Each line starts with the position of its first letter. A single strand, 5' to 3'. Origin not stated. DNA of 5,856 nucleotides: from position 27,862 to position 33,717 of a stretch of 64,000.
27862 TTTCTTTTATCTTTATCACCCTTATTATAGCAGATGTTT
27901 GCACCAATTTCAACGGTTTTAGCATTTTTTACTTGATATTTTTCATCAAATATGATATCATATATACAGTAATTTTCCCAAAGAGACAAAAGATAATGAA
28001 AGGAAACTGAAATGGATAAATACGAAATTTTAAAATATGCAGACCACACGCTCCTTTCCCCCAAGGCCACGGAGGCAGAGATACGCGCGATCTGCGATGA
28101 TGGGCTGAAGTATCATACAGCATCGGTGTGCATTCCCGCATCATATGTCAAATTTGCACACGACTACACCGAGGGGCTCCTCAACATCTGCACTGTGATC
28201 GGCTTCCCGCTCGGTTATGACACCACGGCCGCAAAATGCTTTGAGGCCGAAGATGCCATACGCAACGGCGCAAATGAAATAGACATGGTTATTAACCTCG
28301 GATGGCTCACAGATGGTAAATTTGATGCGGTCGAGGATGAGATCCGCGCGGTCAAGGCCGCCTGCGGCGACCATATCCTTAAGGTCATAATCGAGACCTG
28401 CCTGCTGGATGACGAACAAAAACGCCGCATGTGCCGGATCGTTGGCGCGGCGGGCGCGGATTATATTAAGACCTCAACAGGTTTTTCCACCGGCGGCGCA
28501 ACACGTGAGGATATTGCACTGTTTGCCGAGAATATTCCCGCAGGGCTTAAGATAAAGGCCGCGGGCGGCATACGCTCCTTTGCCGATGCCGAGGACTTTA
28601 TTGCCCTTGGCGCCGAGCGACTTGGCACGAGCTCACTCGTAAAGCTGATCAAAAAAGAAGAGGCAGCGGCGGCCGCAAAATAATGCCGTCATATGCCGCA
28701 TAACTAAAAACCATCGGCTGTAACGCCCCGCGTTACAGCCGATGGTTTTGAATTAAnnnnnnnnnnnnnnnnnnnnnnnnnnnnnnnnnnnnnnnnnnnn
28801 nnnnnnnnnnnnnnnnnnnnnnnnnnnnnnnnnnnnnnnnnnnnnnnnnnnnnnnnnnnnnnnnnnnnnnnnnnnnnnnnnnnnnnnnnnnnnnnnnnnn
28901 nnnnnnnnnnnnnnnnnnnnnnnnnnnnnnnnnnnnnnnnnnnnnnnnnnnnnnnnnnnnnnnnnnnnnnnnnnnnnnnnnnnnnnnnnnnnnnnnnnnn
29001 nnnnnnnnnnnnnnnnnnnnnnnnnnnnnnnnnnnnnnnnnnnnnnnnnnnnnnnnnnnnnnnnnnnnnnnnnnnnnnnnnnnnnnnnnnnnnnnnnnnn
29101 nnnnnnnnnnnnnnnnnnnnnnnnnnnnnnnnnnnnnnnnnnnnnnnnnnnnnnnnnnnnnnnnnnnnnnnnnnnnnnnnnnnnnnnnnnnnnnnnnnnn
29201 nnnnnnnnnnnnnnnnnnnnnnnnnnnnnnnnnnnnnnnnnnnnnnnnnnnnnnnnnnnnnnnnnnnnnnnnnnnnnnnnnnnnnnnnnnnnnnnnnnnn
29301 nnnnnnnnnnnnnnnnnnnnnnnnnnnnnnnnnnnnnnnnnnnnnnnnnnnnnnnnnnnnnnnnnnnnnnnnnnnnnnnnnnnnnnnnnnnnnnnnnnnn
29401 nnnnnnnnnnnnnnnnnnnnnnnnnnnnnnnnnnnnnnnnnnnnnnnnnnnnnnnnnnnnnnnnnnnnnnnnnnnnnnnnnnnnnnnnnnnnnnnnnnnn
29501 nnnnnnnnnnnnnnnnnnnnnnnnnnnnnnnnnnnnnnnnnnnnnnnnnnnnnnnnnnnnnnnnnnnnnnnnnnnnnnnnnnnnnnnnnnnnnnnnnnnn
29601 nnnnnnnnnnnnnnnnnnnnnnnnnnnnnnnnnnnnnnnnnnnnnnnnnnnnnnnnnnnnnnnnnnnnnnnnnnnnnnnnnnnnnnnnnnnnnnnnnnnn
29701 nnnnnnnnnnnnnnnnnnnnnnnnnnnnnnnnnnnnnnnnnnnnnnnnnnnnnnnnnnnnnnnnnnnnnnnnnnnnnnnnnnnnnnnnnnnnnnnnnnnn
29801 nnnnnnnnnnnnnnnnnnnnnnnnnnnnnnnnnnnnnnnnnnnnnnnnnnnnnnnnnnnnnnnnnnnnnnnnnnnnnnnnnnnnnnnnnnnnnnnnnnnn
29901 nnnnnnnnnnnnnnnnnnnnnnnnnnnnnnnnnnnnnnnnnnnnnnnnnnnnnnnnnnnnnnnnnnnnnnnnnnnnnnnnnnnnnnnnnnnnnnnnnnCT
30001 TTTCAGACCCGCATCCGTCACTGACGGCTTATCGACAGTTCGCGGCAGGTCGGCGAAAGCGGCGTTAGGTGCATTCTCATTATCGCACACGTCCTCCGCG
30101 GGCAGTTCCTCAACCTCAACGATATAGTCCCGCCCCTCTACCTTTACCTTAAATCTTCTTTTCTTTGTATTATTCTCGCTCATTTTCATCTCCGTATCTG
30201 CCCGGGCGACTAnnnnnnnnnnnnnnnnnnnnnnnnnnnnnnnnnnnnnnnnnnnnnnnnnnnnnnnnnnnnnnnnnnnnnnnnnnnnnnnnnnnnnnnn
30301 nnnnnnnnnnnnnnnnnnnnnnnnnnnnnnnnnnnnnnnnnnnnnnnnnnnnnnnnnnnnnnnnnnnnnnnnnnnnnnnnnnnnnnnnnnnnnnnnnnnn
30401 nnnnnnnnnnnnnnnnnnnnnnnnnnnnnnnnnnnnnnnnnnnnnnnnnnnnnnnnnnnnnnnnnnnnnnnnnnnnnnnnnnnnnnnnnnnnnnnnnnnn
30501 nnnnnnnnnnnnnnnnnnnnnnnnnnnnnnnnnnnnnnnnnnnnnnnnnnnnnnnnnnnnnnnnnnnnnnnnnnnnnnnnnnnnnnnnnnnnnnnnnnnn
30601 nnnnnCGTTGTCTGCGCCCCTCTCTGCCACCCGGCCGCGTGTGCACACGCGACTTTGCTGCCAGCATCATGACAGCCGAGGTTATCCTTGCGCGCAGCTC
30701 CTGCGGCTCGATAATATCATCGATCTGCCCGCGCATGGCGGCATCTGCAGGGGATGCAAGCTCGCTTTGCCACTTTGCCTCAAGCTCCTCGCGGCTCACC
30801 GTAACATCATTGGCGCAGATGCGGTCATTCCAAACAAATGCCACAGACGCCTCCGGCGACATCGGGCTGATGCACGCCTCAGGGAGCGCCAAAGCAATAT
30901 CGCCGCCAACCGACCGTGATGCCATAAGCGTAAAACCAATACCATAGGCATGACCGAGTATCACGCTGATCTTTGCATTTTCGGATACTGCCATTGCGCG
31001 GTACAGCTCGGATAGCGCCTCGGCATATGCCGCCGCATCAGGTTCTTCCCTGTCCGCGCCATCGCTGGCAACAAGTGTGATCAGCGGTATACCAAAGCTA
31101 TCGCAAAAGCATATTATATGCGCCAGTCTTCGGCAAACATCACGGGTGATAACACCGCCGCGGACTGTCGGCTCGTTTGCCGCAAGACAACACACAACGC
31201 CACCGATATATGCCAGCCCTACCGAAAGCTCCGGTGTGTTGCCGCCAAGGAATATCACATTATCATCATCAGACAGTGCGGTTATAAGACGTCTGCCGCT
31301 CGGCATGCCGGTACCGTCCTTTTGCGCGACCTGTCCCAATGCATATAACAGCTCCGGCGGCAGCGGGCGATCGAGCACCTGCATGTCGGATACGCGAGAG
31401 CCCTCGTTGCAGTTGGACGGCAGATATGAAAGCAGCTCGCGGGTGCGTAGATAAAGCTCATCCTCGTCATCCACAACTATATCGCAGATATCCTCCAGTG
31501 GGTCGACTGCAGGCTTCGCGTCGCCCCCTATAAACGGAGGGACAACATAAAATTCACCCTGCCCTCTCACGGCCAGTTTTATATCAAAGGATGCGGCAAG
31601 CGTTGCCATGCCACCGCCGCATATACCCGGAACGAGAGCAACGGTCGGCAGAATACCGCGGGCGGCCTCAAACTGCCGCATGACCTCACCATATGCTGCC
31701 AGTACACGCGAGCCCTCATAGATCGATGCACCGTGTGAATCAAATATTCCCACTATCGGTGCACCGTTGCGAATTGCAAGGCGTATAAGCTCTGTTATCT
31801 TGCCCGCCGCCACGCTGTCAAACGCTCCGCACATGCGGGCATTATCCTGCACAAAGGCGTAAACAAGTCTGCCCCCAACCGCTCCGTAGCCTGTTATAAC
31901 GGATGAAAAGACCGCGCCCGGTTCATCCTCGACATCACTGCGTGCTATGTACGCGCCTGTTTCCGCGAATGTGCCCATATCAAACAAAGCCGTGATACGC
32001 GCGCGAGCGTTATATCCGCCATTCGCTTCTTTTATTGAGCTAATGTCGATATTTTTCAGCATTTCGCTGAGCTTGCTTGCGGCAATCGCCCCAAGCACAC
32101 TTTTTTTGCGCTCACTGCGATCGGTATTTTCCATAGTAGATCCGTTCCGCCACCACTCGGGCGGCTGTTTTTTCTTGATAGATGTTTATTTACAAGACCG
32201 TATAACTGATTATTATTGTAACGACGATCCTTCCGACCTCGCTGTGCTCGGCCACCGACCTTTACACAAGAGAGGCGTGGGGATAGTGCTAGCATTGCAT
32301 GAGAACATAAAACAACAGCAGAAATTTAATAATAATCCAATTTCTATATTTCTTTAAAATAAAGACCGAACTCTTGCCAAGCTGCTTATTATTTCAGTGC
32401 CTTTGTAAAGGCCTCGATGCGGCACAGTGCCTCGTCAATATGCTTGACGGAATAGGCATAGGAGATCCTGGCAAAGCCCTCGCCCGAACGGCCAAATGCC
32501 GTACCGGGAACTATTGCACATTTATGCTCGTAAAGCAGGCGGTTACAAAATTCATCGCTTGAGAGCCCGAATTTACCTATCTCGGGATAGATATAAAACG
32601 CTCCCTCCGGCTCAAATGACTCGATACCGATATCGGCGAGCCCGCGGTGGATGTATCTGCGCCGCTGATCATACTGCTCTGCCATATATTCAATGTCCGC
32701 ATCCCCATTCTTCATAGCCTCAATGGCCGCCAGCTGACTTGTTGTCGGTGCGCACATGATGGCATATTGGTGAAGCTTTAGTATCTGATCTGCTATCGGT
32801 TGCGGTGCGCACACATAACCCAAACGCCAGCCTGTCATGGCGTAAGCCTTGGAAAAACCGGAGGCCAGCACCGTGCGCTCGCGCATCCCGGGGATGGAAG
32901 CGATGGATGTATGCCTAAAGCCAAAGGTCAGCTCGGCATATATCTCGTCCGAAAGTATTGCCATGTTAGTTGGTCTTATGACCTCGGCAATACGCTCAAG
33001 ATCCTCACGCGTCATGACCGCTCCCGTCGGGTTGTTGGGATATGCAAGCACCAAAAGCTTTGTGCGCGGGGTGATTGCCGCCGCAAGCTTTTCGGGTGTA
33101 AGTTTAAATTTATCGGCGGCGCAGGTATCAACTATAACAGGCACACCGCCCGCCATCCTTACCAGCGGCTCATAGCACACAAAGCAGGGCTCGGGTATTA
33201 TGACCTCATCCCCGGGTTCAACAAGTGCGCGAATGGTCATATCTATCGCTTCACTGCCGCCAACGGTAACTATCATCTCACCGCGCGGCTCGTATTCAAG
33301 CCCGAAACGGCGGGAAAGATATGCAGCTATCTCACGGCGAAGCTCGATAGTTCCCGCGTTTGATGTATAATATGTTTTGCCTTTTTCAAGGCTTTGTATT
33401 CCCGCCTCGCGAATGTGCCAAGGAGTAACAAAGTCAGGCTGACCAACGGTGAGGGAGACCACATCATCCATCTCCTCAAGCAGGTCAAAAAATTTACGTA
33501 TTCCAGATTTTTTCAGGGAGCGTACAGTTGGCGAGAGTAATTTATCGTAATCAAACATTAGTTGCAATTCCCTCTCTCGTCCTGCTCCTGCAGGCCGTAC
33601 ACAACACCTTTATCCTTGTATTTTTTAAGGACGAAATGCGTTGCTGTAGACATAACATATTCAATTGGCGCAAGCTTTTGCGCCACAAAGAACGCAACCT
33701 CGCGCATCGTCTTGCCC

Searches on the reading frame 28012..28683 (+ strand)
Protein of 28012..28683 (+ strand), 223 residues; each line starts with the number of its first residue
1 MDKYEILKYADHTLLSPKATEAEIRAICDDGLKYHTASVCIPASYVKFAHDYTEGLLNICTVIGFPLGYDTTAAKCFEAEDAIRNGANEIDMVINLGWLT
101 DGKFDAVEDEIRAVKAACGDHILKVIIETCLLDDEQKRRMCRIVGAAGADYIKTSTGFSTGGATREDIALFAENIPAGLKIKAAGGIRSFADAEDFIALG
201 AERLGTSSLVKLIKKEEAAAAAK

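Call 3: search_protein_families(library=pfam, proteins=[window:28012-28683:+], max_evalue=0.1)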
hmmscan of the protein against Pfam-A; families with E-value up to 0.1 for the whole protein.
window:28012-28683:+ (223 aa): 2 families
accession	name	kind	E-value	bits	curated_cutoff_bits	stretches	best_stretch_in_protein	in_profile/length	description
PF01791.15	DeoC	-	5.2e-18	66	23.8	1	7-196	3-204/229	DeoC/LacD family aldolase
PF00977.27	His_biosynth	-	0.076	12.9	23.6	0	178-208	73-103/228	Histidine biosynthesis protein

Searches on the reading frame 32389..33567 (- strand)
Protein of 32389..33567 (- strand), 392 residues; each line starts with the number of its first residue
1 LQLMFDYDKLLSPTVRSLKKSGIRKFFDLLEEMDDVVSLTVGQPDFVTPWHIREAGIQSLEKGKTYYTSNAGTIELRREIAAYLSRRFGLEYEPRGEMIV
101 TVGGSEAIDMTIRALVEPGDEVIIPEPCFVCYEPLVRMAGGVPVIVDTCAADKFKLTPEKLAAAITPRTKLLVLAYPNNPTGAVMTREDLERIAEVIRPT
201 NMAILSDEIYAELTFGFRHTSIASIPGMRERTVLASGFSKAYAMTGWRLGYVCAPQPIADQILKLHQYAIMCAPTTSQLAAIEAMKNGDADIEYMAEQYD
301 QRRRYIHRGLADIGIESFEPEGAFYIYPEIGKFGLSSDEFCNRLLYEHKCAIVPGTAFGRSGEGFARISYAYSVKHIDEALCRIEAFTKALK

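Call 3: search_protein_families(library=pfam, proteins=[window:32389-33567:-], max_evalue=0.1)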
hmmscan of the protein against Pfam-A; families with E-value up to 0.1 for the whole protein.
window:32389-33567:- (392 aa): 7 families
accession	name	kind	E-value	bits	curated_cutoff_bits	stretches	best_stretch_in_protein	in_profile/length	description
PF00155.27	Aminotran_1_2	-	8.6e-68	229.6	19.7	1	35-384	2-361/361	Aminotransferase class I and II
PF01041.23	DegT_DnrJ_EryC1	-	1.7e-10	41.1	19.8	1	96-206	40-144/360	DegT/DnrJ/EryC1/StrS aminotransferase family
PF01053.26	Cys_Met_Meta_PP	-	1.5e-07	30.7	27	1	99-209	71-175/381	Cys/Met metabolism PLP-dependent enzyme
PF00266.25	Aminotran_5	-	1e-05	25.2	21.5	1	96-207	62-175/371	Aminotransferase class-V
PF01212.27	Beta_elim_lyase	-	0.00026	20.8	27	1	58-207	19-168/288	Beta-eliminating lyase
PF01276.26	OKR_DC_1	-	0.026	13.7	27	1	98-149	85-136/417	Orn/Lys/Arg decarboxylase, major domain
PF18174.6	HU-CCDC81_bac_1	-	0.062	13.7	26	0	341-355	8-22/59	CCDC81-like prokaryotic HU domain 1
